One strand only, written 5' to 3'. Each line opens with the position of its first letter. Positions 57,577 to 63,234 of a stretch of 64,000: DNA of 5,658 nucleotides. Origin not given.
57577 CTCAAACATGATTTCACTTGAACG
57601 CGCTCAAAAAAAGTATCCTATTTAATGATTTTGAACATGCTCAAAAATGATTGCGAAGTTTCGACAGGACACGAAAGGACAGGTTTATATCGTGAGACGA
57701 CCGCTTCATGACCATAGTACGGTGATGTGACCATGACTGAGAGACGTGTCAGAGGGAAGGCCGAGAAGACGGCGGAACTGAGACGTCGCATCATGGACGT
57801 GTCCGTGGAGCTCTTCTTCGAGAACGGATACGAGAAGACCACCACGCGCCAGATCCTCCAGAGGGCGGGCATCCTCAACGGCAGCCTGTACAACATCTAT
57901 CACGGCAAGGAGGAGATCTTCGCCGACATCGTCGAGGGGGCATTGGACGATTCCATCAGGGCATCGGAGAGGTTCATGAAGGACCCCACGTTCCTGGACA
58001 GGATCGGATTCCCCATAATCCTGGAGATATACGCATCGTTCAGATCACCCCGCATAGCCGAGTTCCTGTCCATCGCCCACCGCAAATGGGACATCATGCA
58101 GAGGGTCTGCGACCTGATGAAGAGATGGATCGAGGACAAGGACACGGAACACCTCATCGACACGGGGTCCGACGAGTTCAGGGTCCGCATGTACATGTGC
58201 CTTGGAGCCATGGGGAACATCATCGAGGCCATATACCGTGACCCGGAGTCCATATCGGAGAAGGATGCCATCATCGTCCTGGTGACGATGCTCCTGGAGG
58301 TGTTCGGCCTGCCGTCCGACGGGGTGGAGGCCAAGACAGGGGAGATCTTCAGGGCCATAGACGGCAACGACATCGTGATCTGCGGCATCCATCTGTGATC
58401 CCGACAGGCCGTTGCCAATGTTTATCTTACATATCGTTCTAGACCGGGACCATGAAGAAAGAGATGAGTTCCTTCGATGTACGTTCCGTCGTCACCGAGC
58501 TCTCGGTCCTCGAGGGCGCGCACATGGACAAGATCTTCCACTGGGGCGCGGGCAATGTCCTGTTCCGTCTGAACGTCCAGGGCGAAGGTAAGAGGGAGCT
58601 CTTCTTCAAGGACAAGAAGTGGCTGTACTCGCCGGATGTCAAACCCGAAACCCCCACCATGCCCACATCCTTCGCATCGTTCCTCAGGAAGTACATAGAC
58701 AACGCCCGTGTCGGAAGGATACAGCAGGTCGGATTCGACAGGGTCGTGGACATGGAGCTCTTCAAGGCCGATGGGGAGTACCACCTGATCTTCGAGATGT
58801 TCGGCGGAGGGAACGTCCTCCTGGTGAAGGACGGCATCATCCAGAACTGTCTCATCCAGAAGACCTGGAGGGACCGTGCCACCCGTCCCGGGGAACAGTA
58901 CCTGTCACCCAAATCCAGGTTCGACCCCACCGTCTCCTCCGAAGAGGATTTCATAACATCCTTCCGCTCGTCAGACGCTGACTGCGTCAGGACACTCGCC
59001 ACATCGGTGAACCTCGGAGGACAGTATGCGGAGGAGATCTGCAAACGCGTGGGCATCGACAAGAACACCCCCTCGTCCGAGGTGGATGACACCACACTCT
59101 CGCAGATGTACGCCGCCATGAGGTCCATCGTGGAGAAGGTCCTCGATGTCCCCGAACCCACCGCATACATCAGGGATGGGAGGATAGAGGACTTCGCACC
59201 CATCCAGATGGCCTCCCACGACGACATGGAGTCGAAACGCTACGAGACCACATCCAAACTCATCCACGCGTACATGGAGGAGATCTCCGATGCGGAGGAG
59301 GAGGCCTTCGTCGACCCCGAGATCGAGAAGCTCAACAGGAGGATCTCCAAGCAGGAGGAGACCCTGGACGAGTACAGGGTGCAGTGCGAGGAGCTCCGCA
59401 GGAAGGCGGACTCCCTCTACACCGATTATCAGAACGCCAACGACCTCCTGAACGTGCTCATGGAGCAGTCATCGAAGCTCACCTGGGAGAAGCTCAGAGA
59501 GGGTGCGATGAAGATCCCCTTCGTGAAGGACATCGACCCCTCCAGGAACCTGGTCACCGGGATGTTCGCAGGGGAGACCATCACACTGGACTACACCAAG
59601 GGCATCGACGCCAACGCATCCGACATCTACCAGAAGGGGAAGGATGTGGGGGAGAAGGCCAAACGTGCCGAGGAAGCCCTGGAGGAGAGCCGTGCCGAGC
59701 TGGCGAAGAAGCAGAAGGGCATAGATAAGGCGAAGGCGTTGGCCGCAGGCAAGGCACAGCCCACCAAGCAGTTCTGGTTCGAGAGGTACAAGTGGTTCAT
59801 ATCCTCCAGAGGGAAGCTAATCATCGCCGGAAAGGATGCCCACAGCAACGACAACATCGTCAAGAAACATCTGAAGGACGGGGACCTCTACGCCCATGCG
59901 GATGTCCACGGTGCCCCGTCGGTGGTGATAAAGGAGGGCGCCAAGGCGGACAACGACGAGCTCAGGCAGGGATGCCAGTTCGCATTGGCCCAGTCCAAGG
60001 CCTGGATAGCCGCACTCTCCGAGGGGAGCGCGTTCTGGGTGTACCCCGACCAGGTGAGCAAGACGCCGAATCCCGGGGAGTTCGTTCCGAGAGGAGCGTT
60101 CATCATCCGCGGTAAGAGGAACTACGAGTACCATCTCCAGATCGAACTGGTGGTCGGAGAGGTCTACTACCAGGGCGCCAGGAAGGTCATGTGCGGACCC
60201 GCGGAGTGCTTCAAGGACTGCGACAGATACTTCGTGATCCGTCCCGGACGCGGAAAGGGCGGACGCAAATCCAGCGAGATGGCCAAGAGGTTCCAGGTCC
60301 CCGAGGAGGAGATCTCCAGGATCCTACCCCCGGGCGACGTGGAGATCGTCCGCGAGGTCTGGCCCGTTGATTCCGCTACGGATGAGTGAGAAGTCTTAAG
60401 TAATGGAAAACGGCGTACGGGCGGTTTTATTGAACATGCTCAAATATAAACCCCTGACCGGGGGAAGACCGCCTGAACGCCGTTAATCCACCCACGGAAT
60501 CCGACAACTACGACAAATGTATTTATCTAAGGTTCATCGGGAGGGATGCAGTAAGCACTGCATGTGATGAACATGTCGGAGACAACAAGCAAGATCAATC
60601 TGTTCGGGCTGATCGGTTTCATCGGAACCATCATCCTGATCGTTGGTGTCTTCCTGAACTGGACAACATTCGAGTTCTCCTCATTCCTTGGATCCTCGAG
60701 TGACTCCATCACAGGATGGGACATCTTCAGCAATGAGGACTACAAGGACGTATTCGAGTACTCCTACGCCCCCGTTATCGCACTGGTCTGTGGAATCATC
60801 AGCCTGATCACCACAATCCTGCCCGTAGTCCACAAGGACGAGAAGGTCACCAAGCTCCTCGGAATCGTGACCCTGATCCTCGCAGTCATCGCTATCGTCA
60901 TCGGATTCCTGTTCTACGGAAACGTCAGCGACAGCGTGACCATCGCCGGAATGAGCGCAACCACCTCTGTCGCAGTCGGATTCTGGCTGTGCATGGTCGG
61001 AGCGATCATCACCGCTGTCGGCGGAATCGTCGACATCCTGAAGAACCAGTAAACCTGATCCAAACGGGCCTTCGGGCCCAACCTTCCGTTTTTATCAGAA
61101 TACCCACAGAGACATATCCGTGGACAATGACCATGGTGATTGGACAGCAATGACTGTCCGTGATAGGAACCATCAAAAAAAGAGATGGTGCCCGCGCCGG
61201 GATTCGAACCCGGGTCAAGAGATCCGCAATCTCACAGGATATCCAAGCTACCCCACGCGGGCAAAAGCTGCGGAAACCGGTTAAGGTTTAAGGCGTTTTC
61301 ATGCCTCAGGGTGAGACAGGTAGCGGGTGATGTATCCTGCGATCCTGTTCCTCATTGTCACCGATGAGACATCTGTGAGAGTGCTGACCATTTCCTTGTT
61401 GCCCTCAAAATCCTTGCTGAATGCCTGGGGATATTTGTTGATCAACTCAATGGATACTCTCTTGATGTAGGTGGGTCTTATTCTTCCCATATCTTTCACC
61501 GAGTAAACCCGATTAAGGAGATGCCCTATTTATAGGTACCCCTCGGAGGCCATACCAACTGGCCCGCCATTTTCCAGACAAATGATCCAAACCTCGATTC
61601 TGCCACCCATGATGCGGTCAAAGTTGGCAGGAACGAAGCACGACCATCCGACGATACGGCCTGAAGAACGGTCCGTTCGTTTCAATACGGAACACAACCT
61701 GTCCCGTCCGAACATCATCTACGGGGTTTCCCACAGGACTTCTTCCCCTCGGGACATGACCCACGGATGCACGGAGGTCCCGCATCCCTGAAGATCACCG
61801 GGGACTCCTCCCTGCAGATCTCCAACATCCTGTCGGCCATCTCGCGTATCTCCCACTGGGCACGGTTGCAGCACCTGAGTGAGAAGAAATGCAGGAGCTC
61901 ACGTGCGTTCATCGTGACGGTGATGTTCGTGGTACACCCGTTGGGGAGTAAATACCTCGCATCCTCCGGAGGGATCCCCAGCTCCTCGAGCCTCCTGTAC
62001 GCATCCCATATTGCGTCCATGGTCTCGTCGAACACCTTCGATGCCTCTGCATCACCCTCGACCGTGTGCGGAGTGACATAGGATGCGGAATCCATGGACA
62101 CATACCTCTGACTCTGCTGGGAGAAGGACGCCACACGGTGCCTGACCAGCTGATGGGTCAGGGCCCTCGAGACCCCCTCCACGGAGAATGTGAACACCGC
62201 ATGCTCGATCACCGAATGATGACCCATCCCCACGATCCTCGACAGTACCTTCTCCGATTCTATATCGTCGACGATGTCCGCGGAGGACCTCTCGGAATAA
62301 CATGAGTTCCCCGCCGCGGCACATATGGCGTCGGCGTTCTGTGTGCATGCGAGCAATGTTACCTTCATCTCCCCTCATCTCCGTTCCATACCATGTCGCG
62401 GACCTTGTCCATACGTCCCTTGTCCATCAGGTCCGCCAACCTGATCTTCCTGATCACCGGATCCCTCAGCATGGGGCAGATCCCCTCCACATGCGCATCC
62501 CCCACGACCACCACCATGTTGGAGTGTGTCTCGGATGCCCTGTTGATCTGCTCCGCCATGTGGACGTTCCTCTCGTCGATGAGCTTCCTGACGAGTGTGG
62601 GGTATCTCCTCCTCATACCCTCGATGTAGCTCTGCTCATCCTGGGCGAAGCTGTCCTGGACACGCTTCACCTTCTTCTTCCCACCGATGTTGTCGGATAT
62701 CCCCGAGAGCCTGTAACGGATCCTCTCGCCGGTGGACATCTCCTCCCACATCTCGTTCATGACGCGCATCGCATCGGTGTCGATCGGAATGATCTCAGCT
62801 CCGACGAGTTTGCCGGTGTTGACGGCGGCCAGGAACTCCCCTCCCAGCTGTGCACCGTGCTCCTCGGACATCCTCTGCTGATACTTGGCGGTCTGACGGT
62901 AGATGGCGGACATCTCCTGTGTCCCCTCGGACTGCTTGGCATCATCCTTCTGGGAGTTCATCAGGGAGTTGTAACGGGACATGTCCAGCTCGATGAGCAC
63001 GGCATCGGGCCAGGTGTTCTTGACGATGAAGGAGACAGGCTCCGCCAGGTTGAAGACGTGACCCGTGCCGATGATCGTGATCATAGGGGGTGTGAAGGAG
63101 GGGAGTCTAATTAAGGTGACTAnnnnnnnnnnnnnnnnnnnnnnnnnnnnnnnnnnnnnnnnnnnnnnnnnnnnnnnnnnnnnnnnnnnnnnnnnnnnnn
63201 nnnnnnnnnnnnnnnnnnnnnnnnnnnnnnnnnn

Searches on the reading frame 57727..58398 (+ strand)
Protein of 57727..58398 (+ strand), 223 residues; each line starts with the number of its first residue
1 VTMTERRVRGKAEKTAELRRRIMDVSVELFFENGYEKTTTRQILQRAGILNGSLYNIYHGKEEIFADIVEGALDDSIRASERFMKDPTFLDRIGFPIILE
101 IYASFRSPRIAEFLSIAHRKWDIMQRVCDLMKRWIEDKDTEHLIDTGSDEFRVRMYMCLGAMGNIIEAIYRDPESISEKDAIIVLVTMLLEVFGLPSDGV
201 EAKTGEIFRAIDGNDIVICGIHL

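Call 44: search_protein_families(library=pfam, proteins=[window:57727-58398:+], max_evalue=0.01)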
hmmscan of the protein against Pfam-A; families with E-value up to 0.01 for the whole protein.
window:57727-58398:+ (223 aa): 1 family
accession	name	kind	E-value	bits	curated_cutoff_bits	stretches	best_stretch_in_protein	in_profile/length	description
PF00440.29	TetR_N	-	1.4e-10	41.2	24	1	22-67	1-46/47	Bacterial regulatory proteins, tetR family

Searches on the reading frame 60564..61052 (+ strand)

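Call 44: search_protein_families(library=pfam, proteins=[window:60564-61052:+], max_evalue=0.01)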
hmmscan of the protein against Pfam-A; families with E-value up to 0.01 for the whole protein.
window:60564-61052:+ (162 aa): 1 family
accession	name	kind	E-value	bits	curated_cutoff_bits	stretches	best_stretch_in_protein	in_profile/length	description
PF17349.7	DUF5378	-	0.0017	18.2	25.7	1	11-122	22-131/282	Family of unknown function (DUF5378)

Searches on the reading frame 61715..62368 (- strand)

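Call 44: search_protein_families(library=pfam, proteins=[window:61715-62368:-], max_evalue=0.01)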
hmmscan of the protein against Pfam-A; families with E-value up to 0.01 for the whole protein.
window:61715-62368:- (217 aa): 1 family
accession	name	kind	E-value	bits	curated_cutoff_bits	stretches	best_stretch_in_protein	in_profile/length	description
PF02511.20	Thy1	-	3.3e-73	246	24.8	1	4-191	1-191/191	Thymidylate synthase complementing protein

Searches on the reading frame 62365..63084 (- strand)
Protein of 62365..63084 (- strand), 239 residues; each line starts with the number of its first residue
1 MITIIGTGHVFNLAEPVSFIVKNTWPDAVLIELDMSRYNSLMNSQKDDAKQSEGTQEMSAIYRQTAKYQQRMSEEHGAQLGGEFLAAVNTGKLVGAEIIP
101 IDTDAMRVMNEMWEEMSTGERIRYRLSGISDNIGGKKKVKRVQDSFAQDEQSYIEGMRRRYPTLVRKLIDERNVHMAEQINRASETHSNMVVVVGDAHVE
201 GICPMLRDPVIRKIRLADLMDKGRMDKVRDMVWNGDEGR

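Call 44: search_protein_families(library=pfam, proteins=[window:62365-63084:-], max_evalue=0.01)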
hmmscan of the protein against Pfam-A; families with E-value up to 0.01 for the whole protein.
window:62365-63084:- (239 aa): 1 family
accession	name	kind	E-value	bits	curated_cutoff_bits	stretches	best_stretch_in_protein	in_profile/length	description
PF01963.22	TraB_PrgY_gumN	-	3.9e-13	50.3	26.8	1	2-202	12-247/263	TraB/PrgY/gumN family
